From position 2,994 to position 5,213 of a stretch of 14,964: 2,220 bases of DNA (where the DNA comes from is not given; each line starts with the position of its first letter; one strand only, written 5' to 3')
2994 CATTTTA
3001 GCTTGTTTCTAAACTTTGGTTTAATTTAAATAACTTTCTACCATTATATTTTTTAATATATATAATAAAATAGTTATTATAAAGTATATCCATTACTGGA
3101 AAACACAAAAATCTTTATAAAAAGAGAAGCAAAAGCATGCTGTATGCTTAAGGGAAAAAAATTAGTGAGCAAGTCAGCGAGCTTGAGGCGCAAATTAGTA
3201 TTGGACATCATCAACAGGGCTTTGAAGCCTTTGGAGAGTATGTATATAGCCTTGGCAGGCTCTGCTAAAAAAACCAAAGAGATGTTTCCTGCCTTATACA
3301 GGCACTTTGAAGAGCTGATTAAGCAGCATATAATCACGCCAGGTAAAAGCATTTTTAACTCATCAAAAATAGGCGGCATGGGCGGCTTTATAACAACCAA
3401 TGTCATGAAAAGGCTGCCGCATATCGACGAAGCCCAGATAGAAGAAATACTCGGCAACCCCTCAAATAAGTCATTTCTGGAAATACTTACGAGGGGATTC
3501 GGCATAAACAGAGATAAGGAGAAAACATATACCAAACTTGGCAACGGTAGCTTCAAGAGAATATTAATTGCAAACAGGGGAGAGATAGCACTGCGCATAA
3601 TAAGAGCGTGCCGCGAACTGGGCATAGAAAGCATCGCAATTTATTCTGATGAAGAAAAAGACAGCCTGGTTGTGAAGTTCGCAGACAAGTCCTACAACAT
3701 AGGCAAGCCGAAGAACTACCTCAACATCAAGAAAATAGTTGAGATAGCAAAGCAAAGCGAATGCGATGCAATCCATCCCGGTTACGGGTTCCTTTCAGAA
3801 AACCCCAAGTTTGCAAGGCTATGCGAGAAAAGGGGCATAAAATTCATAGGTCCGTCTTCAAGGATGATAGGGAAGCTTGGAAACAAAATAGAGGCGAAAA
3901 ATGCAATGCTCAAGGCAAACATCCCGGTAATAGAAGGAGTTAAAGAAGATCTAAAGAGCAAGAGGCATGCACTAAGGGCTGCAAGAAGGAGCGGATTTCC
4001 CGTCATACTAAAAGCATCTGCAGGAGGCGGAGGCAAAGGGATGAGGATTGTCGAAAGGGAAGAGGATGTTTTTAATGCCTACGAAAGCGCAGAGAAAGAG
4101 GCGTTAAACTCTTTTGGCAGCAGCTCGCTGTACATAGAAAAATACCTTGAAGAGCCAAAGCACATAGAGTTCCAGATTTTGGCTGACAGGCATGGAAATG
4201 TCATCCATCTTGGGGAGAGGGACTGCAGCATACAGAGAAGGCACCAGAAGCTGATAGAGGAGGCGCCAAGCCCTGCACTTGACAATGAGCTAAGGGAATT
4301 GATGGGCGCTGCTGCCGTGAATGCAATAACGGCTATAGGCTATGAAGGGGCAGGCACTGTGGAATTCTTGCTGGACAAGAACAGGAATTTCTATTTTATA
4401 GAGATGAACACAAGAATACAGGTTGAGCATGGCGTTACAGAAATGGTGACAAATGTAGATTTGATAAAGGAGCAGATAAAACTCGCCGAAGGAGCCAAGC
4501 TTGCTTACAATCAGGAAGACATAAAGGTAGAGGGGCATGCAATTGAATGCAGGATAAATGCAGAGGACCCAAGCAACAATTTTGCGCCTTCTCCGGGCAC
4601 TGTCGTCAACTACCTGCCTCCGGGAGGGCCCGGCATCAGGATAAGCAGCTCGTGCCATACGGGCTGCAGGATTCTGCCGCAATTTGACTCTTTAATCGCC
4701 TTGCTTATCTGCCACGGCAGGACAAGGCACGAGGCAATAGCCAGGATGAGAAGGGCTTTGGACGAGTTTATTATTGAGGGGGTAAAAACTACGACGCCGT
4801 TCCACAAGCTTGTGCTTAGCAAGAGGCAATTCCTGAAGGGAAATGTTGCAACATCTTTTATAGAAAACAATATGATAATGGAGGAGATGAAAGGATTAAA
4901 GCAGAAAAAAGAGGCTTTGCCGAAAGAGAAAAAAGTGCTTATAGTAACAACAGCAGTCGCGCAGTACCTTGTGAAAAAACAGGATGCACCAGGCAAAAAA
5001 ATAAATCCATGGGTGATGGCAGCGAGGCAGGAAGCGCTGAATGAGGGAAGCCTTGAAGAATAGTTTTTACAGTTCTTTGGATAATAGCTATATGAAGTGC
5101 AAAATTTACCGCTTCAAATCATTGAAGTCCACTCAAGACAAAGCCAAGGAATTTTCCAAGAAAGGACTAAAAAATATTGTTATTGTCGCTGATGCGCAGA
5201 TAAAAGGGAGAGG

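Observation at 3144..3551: Unexplained ~136-aa N-terminal extension on biotin carboxylase, possibly a winged-helix-like module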

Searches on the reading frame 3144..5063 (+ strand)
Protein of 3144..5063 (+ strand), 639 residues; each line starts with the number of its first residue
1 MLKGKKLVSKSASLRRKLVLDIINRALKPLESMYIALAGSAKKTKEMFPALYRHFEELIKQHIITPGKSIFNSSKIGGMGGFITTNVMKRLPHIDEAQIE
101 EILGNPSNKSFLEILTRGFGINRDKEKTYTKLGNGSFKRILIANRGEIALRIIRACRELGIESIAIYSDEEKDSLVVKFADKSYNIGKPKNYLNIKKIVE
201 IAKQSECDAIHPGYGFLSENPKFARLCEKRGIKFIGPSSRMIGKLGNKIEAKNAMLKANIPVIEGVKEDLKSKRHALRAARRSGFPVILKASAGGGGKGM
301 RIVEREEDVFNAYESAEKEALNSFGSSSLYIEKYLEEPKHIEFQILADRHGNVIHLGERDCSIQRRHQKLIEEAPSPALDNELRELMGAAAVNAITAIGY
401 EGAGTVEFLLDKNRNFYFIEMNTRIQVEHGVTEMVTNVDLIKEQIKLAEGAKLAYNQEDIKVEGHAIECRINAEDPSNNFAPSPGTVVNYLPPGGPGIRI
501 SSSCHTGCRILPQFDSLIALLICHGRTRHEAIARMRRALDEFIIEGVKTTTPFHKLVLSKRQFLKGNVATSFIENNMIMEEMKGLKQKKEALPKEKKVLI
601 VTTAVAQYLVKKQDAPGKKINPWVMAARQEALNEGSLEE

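Call 6: search_protein_families(library=pfam, proteins=[window:3144-5063:+], max_evalue=0.1)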
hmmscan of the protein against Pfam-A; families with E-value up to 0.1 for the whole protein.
window:3144-5063:+ (639 aa): 9 families
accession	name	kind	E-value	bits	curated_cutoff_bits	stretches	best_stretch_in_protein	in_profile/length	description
PF02786.22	CPSase_L_D2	-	9.4e-79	264.3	19.8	1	248-454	2-209/211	Carbamoyl-phosphate synthase L chain, ATP binding domain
PF00289.28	Biotin_carb_N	-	3e-45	153.7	25.5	1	137-242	2-110/110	Biotin carboxylase, N-terminal domain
PF02785.25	Biotin_carb_C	-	1.5e-37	128.5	32.4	1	468-574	1-107/108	Biotin carboxylase C-terminal domain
PF07478.18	Dala_Dala_lig_C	-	4.5e-08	33.3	24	1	274-423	26-174/204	D-ala D-ala ligase C-terminus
PF02222.28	ATP-grasp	-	4.4e-06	26.9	27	1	270-424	16-162/179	ATP-grasp domain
PF02655.19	ATP-grasp_3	-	0.00031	21.3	23.2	1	249-426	5-158/160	ATP-grasp domain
PF14397.11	ATPgrasp_ST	-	0.0032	17.2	31.4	0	245-321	19-97/278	Sugar-transfer associated ATP-grasp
PF08443.16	RimK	-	0.0071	16.4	21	1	282-440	38-180/188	RimK-like ATP-grasp domain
PF01071.24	GARS_A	-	0.0095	16.2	27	1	247-337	2-91/194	Phosphoribosylglycinamide synthetase, ATP-grasp (A) domain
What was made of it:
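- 3552..4898 (+): Biotin carboxylase core (aa 137-585): the N domain, ATP-grasp domain and C domain. Pfam PF00289, PF02786 and PF02785 (call 6).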

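Call 12: find_homologous_proteins(query=window:3144-5063:+, max_evalue=1e-100)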
Query window:3144-5063:+ (639 aa): 8000 proteins with E <= 1e-100 among 8000 candidates; the best 120 are listed.
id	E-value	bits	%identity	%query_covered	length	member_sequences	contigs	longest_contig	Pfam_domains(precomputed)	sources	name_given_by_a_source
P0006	0.0e+0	1416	100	100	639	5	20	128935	PF02786.23,PF00289.29,PF02222.28,PF07478.19,PF02785.26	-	-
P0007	0.0e+0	1227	100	86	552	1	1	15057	PF02786.23,PF00289.29,PF02222.28,PF07478.19,PF02785.26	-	-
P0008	0.0e+0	1206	98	86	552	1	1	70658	PF02786.23,PF00289.29,PF02222.28,PF07478.19,PF02785.26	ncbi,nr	ncbi:acetyl-CoA carboxylase biotin carboxylase subunit [Candidatus Woesearchaeota archaeon]|nr:acety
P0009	0.0e+0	1184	82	100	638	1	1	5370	PF02786.23,PF00289.29,PF02222.28,PF07478.19,PF02785.26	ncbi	-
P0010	0.0e+0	1170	81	100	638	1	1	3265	PF02786.23,PF00289.29,PF02222.28,PF02655.20,PF07478.19,PF02785.26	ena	-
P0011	0.0e+0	1161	80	100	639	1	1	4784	PF02786.23,PF00289.29,PF07478.19,PF02785.26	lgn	-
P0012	0.0e+0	1159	80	100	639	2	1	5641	PF02786.23,PF00289.29,PF02222.28,PF07478.19,PF02785.26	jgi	-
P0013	0.0e+0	1155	80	100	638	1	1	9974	PF02786.23,PF00289.29,PF02222.28,PF07478.19,PF02785.26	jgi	-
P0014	0.0e+0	1151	80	100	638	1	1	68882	PF02786.23,PF00289.29,PF02222.28,PF07478.19,PF02785.26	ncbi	-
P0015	0.0e+0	1145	80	98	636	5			PF02786.23,PF00289.29,PF02222.28,PF07478.19,PF02785.26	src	-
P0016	0.0e+0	1142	79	100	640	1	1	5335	PF02786.23,PF00289.29,PF02222.28,PF07478.19,PF02785.26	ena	-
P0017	0.0e+0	1142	79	100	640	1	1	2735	PF02786.23,PF00289.29,PF07478.19,PF02785.26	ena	-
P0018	0.0e+0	1139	79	97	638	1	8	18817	PF02786.23,PF00289.29,PF07478.19,PF02785.26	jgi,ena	-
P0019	0.0e+0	1138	79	98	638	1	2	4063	PF02786.23,PF00289.29,PF02222.28,PF07478.19,PF02785.26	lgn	-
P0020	0.0e+0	1137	80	100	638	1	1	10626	PF02786.23,PF00289.29,PF02222.28,PF07478.19,PF02785.26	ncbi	-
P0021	0.0e+0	1137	79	100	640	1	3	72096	PF02786.23,PF00289.29,PF02222.28,PF07478.19,PF02785.26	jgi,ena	-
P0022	0.0e+0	1137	79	98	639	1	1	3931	PF02786.23,PF00289.29,PF02222.28,PF07478.19,PF02785.26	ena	-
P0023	0.0e+0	1136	79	97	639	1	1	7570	PF02786.23,PF00289.29,PF02222.28,PF07478.19,PF02785.26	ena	-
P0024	0.0e+0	1136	79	97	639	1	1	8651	PF02786.23,PF00289.29,PF02222.28,PF07478.19,PF02785.26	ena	-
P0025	0.0e+0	1134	79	97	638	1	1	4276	PF02786.23,PF00289.29,PF07478.19,PF02785.26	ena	-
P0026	0.0e+0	1133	79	98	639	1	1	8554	PF02786.23,PF00289.29,PF02222.28,PF07478.19,PF02785.26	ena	-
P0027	0.0e+0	1133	79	100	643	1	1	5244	PF02786.23,PF00289.29,PF02222.28,PF07478.19,PF02785.26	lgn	-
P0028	0.0e+0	1132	80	100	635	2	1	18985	PF02786.23,PF00289.29,PF02222.28,PF07478.19,PF02785.26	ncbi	-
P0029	0.0e+0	1132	79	100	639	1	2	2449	PF02786.23,PF00289.29,PF02222.28,PF07478.19,PF02785.26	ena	-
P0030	0.0e+0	1132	79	99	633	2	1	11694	PF02786.23,PF00289.29,PF02222.28,PF07478.19,PF02785.26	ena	-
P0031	0.0e+0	1131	79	98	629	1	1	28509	PF02786.23,PF00289.29,PF02222.28,PF07478.19,PF02785.26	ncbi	-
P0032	0.0e+0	1128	79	97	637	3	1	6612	PF02786.23,PF00289.29,PF02222.28,PF07478.19,PF02785.26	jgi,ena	-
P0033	0.0e+0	1126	77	100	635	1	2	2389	PF02786.23,PF00289.29,PF02222.28,PF07478.19,PF02785.26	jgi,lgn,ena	-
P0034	0.0e+0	1125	77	100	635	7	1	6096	PF02786.23,PF00289.29,PF02222.28,PF07478.19,PF02785.26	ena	-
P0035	0.0e+0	1124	77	100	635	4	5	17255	PF02786.23,PF00289.29,PF02222.28,PF02655.20,PF07478.19,PF02785.26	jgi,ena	-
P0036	0.0e+0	1123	79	98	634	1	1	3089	PF02786.23,PF00289.29,PF02222.28,PF02655.20,PF07478.19,PF02785.26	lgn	-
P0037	0.0e+0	1122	79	97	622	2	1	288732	PF02786.23,PF00289.29,PF02222.28,PF07478.19,PF02785.26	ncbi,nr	ncbi:acetyl-CoA carboxylase biotin carboxylase subunit [Candidatus Woesearchaeota archaeon]|nr:acety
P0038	0.0e+0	1121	78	100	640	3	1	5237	PF02786.23,PF00289.29,PF02222.28,PF07478.19,PF02785.26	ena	-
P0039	0.0e+0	1119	79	100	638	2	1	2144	PF02786.23,PF00289.29,PF02222.28,PF07478.19,PF02785.26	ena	-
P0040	0.0e+0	1118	78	100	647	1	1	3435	PF02786.23,PF00289.29,PF07478.19,PF02785.26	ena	-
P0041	0.0e+0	1118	78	100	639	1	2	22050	PF02786.23,PF00289.29,PF02222.28,PF07478.19,PF02785.26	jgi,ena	-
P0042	0.0e+0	1118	78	100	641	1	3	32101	PF02786.23,PF00289.29,PF02222.28,PF07478.19,PF02785.26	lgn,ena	-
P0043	0.0e+0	1117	79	98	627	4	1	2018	PF02786.23,PF00289.29,PF02222.28,PF07478.19,PF02785.26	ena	-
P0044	0.0e+0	1114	78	98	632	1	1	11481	PF02786.23,PF00289.29,PF02222.28,PF07478.19,PF02785.26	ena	-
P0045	0.0e+0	1111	77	100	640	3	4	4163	PF02786.23,PF00289.29,PF02222.28,PF07478.19,PF02785.26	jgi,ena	-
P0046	0.0e+0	1110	77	100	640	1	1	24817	PF02786.23,PF00289.29,PF02222.28,PF07478.19,PF02785.26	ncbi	-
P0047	0.0e+0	1109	79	98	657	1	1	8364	PF02786.23,PF00289.29,PF07478.19,PF02785.26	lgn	-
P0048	0.0e+0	1109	78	98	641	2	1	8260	PF02786.23,PF00289.29,PF02222.28,PF02655.20,PF07478.19,PF02785.26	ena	-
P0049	0.0e+0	1109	78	100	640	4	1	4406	PF02786.23,PF00289.29,PF02222.28,PF07478.19,PF02785.26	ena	-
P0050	0.0e+0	1108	77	100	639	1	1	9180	PF02786.23,PF00289.29,PF02655.20,PF07478.19,PF02785.26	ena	-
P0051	0.0e+0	1108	77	100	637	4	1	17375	PF02786.23,PF00289.29,PF02222.28,PF08443.17,PF02655.20,PF01071.25,PF07478.19,PF02785.26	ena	-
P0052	0.0e+0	1106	77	100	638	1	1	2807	PF02786.23,PF00289.29,PF02222.28,PF07478.19,PF02785.26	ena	-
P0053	0.0e+0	1106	77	100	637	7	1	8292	PF02786.23,PF00289.29,PF02222.28,PF07478.19,PF02785.26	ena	-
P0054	0.0e+0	1106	77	100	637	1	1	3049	PF02786.23,PF00289.29,PF02222.28,PF07478.19,PF02785.26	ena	-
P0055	0.0e+0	1106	77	98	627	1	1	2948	PF02786.23,PF00289.29,PF02222.28,PF02655.20,PF07478.19,PF02785.26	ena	-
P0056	0.0e+0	1106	78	98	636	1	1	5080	PF02786.23,PF00289.29,PF02222.28,PF07478.19,PF02785.26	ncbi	-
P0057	0.0e+0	1103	79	98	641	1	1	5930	PF02786.23,PF00289.29,PF02655.20,PF07478.19,PF02785.26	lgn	-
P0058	0.0e+0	1103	77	98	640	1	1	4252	PF02786.23,PF00289.29,PF02222.28,PF07478.19,PF02785.26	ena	-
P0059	0.0e+0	1098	76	98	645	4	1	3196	PF02786.23,PF00289.29,PF02222.28,PF02655.20,PF07478.19,PF02785.26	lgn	-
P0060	0.0e+0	1098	76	100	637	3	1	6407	PF02786.23,PF00289.29,PF02222.28,PF02655.20,PF07478.19,PF02785.26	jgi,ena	-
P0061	0.0e+0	1098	77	98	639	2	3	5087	PF02786.23,PF00289.29,PF02222.28,PF07478.19,PF02785.26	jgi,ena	-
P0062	0.0e+0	1098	75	98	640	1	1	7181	PF02786.23,PF00289.29,PF02222.28,PF07478.19,PF02785.26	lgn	-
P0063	0.0e+0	1097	77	100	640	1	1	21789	PF02786.23,PF00289.29,PF02222.28,PF02655.20,PF07478.19,PF02785.26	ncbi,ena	-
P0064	0.0e+0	1096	78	98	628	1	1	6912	PF02786.23,PF00289.29,PF02222.28,PF07478.19,PF02785.26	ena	-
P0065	0.0e+0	1094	75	100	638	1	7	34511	PF02786.23,PF00289.29,PF02222.28,PF07478.19,PF02785.26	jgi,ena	-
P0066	0.0e+0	1094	76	100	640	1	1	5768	PF02786.23,PF00289.29,PF02222.28,PF08443.17,PF07478.19,PF02785.26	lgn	-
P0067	0.0e+0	1092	75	100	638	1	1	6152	PF02786.23,PF00289.29,PF02222.28,PF07478.19,PF02785.26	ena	-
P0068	0.0e+0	1090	77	98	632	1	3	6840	PF02786.23,PF00289.29,PF02222.28,PF02655.20,PF07478.19,PF02785.26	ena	-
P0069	0.0e+0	1088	79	96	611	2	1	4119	PF02786.23,PF00289.29,PF02222.28,PF02655.20,PF07478.19,PF02785.26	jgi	-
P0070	0.0e+0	1087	76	100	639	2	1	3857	PF02786.23,PF00289.29,PF02222.28,PF07478.19,PF02785.26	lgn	-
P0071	0.0e+0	1087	77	98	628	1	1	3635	PF02786.23,PF00289.29,PF02222.28,PF02655.20,PF07478.19,PF02785.26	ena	-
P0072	0.0e+0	1085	76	100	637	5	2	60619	PF02786.23,PF00289.29,PF02222.28,PF07478.19,PF02785.26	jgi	-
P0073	0.0e+0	1084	76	100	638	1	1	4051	PF02786.23,PF00289.29,PF02222.28,PF07478.19,PF02785.26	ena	-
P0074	0.0e+0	1084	77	98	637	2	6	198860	PF02786.23,PF00289.29,PF02222.28,PF02655.20,PF07478.19,PF02785.26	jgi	jgi:acetyl-CoA carboxylase biotin carboxylase subunit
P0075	0.0e+0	1083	75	100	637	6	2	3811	PF02786.23,PF00289.29,PF02222.28,PF02655.20,PF01071.25,PF07478.19,PF02785.26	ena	-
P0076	0.0e+0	1079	74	100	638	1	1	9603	PF02786.23,PF00289.29,PF02222.28,PF07478.19,PF02785.26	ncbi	-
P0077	0.0e+0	1079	75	100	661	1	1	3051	PF02786.23,PF00289.29,PF02222.28,PF07478.19,PF02785.26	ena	-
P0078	0.0e+0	1078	75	100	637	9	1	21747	PF02786.23,PF00289.29,PF02222.28,PF07478.19,PF02785.26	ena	-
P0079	0.0e+0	1078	75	100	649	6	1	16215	PF02786.23,PF00289.29,PF02222.28,PF07478.19,PF02785.26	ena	-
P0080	0.0e+0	1077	74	100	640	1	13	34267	PF02786.23,PF00289.29,PF02222.28,PF01071.25,PF07478.19,PF02785.26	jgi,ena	-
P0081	0.0e+0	1076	75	100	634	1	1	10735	PF02786.23,PF00289.29,PF02222.28,PF07478.19,PF02785.26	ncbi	-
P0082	0.0e+0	1076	75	100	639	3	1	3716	PF02786.23,PF00289.29,PF02222.28,PF07478.19,PF02785.26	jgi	-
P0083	0.0e+0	1075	75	100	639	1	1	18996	PF02786.23,PF00289.29,PF02222.28,PF07478.19,PF02785.26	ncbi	-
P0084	0.0e+0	1073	74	100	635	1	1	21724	PF02786.23,PF00289.29,PF02222.28,PF07478.19,PF02785.26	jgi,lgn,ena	-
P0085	0.0e+0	1072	75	100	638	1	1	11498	PF02786.23,PF00289.29,PF02222.28,PF01071.25,PF07478.19,PF02785.26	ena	-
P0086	0.0e+0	1070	74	100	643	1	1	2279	PF02786.23,PF00289.29,PF02222.28,PF08443.17,PF01071.25,PF07478.19,PF02785.26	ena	-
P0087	0.0e+0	1063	74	100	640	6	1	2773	PF02786.23,PF00289.29,PF02222.28,PF07478.19,PF02785.26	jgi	-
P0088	0.0e+0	1061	75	100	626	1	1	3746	PF02786.23,PF00289.29,PF02222.28,PF07478.19,PF02785.26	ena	-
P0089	0.0e+0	1056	82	88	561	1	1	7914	PF02786.23,PF00289.29,PF07478.19,PF02785.26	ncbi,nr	ncbi:acetyl-CoA carboxylase biotin carboxylase subunit [Candidatus Woesearchaeota archaeon]|nr:acety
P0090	0.0e+0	1055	78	93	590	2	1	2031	PF02786.23,PF00289.29,PF02222.28,PF07478.19,PF02785.26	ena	-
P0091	0.0e+0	1054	73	100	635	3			PF02786.23,PF00289.29,PF02222.28,PF02655.20,PF07478.19,PF02785.26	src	-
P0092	0.0e+0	1053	82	88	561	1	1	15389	PF02786.23,PF00289.29,PF02222.28,PF07478.19,PF02785.26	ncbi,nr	ncbi:acetyl-CoA carboxylase biotin carboxylase subunit [Candidatus Woesearchaeota archaeon]|nr:acety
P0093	0.0e+0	1051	75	95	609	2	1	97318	PF02786.23,PF00289.29,PF02222.28,PF07478.19,PF02785.26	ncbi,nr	ncbi:acetyl-CoA carboxylase biotin carboxylase subunit [Candidatus Woesearchaeota archaeon]|nr:acety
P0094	0.0e+0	1049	73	98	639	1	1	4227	PF02786.23,PF00289.29,PF02222.28,PF02655.20,PF07478.19,PF02785.26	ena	-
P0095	0.0e+0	1048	82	88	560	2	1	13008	PF02786.23,PF00289.29,PF02222.28,PF07478.19,PF02785.26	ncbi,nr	ncbi:acetyl-CoA carboxylase biotin carboxylase subunit [Candidatus Woesearchaeota archaeon]|nr:acety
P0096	0.0e+0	1048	76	94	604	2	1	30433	PF02786.23,PF00289.29,PF02222.28,PF07478.19,PF02785.26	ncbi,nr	ncbi:acetyl-CoA carboxylase biotin carboxylase subunit [Candidatus Woesearchaeota archaeon]|nr:acety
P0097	0.0e+0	1045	83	86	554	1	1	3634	PF02786.23,PF00289.29,PF02222.28,PF07478.19,PF02785.26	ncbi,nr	ncbi:acetyl-CoA carboxylase biotin carboxylase subunit [Candidatus Woesearchaeota archaeon]|nr:acety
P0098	0.0e+0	1042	83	86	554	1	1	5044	PF02786.23,PF00289.29,PF02222.28,PF07478.19,PF02785.26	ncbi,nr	ncbi:acetyl-CoA carboxylase biotin carboxylase subunit [Candidatus Woesearchaeota archaeon]|nr:acety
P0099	0.0e+0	1041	84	86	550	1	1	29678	PF02786.23,PF00289.29,PF02222.28,PF07478.19,PF02785.26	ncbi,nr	ncbi:acetyl-CoA carboxylase biotin carboxylase subunit [Candidatus Woesearchaeota archaeon]|nr:acety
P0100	0.0e+0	1038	81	88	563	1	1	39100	PF02786.23,PF00289.29,PF02222.28,PF07478.19,PF02785.26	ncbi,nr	ncbi:acetyl-CoA carboxylase biotin carboxylase subunit [Candidatus Woesearchaeota archaeon]|nr:acety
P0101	0.0e+0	1036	71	100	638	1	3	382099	PF02786.23,PF00289.29,PF02222.28,PF07478.19,PF02785.26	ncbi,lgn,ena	-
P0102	0.0e+0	1035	74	97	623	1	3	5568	PF02786.23,PF00289.29,PF02222.28,PF07478.19,PF02785.26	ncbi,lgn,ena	-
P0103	0.0e+0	1030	83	86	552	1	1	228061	PF14397.12,PF02786.23,PF00289.29,PF02222.28,PF02655.20,PF07478.19,PF02785.26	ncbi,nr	ncbi:acetyl-CoA carboxylase biotin carboxylase subunit [Candidatus Woesearchaeota archaeon]|nr:acety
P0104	0.0e+0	1025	80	88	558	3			PF02786.23,PF00289.29,PF02222.28,PF07478.19,PF02785.26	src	-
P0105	0.0e+0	1024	74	100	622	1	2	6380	PF02786.23,PF00289.29,PF07478.19,PF02785.26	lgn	-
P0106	0.0e+0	1022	79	88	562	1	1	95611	PF02786.23,PF00289.29,PF02222.28,PF07478.19,PF02785.26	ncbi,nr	ncbi:acetyl-CoA carboxylase biotin carboxylase subunit [Candidatus Woesearchaeota archaeon]|nr:acety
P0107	3.6e-298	1008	70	98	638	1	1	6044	PF02786.23,PF00289.29,PF02222.28,PF02655.20,PF07478.19,PF02785.26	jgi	jgi:acetyl-CoA carboxylase, biotin carboxylase subunit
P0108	1.7e-295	1000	82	83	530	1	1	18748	PF02786.23,PF00289.29,PF02222.28,PF07478.19,PF02785.26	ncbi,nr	ncbi:acetyl-CoA carboxylase biotin carboxylase subunit [Candidatus Woesearchaeota archaeon]|nr:acety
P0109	2.9e-295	999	80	86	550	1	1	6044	PF02786.23,PF00289.29,PF02222.28,PF07478.19,PF02785.26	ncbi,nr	ncbi:acetyl-CoA carboxylase biotin carboxylase subunit [Candidatus Woesearchaeota archaeon]|nr:acety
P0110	9.3e-293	991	70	99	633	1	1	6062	PF02786.23,PF00289.29,PF02222.28,PF07478.19,PF02785.26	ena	-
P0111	3.8e-291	985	70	98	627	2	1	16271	PF02786.23,PF00289.29,PF02222.28,PF07478.19,PF02785.26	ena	-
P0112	3.5e-289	979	79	86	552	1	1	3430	PF02786.23,PF00289.29,PF02222.28,PF07478.19,PF02785.26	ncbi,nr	ncbi:acetyl-CoA carboxylase biotin carboxylase subunit [Candidatus Pacearchaeota archaeon]|nr:acetyl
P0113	3.8e-287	972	69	98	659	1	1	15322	PF02786.23,PF00289.29,PF02222.28,PF07478.19,PF02785.26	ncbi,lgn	-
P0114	1.1e-286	971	80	86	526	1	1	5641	PF02786.23,PF00289.29,PF02222.28,PF07478.19,PF02785.26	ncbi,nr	ncbi:acetyl-CoA carboxylase biotin carboxylase subunit [Candidatus Woesearchaeota archaeon]|nr:acety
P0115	3.4e-286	969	82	82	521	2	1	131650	PF02786.23,PF00289.29,PF02222.28,PF07478.19,PF02785.26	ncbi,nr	ncbi:acetyl-CoA carboxylase biotin carboxylase subunit [Candidatus Woesearchaeota archaeon]|nr:acety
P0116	1.6e-284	963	68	98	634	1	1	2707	PF02786.23,PF00289.29,PF02222.28,PF07478.19,PF02785.26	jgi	jgi:acetyl-CoA carboxylase biotin carboxylase subunit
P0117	4.4e-280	949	80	81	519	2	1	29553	PF02786.23,PF00289.29,PF02222.28,PF02655.20,PF07478.19,PF02785.26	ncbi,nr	ncbi:acetyl-CoA carboxylase biotin carboxylase subunit [Candidatus Woesearchaeota archaeon]|nr:acety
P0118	1.9e-278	943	80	82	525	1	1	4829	PF02786.23,PF00289.29,PF02222.28,PF07478.19,PF02785.26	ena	-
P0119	4.6e-270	916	74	85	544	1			PF02786.23,PF00289.29,PF02222.28,PF07478.19,PF02785.26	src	-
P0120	2.7e-267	907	78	81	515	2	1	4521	PF02786.23,PF00289.29,PF02222.28,PF02655.20,PF07478.19,PF02785.26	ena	-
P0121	2.0e-258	877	64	97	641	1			PF02786.23,PF00289.29,PF02222.28,PF02655.20,PF07478.19,PF02785.26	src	-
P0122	1.7e-255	868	79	74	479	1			PF02786.23,PF00289.29,PF02222.28,PF07478.19,PF02785.26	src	-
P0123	1.5e-243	828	60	98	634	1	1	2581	PF02786.23,PF00289.29,PF02222.28,PF02655.20,PF07478.19,PF02785.26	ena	-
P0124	1.7e-243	828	60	100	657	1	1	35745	PF02786.23,PF00289.29,PF02222.28,PF08443.17,PF02655.20,PF07478.19,PF02785.26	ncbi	-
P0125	1.2e-242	825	60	97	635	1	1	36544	PF02786.23,PF00289.29,PF02222.28,PF07478.19,PF02785.26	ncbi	-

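Call 26: find_encoding_contigs(protein=P0101, flank=6000, max_places=2)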
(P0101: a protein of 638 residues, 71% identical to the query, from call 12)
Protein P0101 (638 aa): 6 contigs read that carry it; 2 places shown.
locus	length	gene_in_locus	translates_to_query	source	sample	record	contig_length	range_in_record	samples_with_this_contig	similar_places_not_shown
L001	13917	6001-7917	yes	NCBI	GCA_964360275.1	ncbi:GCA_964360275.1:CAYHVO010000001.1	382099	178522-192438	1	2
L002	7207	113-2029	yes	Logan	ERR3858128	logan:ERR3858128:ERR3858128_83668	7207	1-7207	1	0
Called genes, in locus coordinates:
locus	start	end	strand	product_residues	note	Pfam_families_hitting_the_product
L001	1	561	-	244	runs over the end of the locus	PF00106:adh_short, PF08659:KR, PF13561:adh_short_C2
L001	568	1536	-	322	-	PF13489:Methyltransf_23, PF13847:Methyltransf_31 (weak), PF08241:Methyltransf_11 (weak), PF08242:Methyltransf_12, PF13649:Methyltransf_25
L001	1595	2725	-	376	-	PF00108:Thiolase_N, PF22691:Thiolase_C_1, PF02803:Thiolase_C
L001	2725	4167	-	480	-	PF04015:DUF362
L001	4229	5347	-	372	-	PF00108:Thiolase_N, PF02803:Thiolase_C, PF22691:Thiolase_C_1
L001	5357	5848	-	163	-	PF07977:FabA, PF22818:ApeI-like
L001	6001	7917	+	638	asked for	PF00289:Biotin_carb_N, PF02222:ATP-grasp (weak), PF02786:CPSase_L_D2, PF07478:Dala_Dala_lig_C, PF02785:Biotin_carb_C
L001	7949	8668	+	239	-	PF03099:BPL_LplA_LipB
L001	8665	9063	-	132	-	PF13279:4HBT_2, PF03061:4HBT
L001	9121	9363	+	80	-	-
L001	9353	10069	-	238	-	PF02361:CbiQ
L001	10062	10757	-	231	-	PF02463:SMC_N, PF00005:ABC_tran, PF13175:AAA_15 (weak), PF13304:AAA_21 (faint)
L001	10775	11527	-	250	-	PF02632:BioY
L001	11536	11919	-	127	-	PF25917:BSH_RND (faint), PF25997:BSH_YhbJ (faint), PF00364:Biotin_lipoyl, PF25973:BSH_CzcB (faint)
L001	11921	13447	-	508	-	PF01039:Carboxyl_trans, PF03255:ACCA (weak)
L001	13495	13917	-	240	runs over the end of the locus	PF00154:RecA_N, PF03796:DnaB_C (faint), PF06745:ATPase, PF08423:Rad51, PF13481:AAA_25, PF01637:ATPase_2 (weak), PF13479:AAA_24 (faint)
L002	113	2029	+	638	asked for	PF00289:Biotin_carb_N, PF02222:ATP-grasp (weak), PF02786:CPSase_L_D2, PF07478:Dala_Dala_lig_C, PF02785:Biotin_carb_C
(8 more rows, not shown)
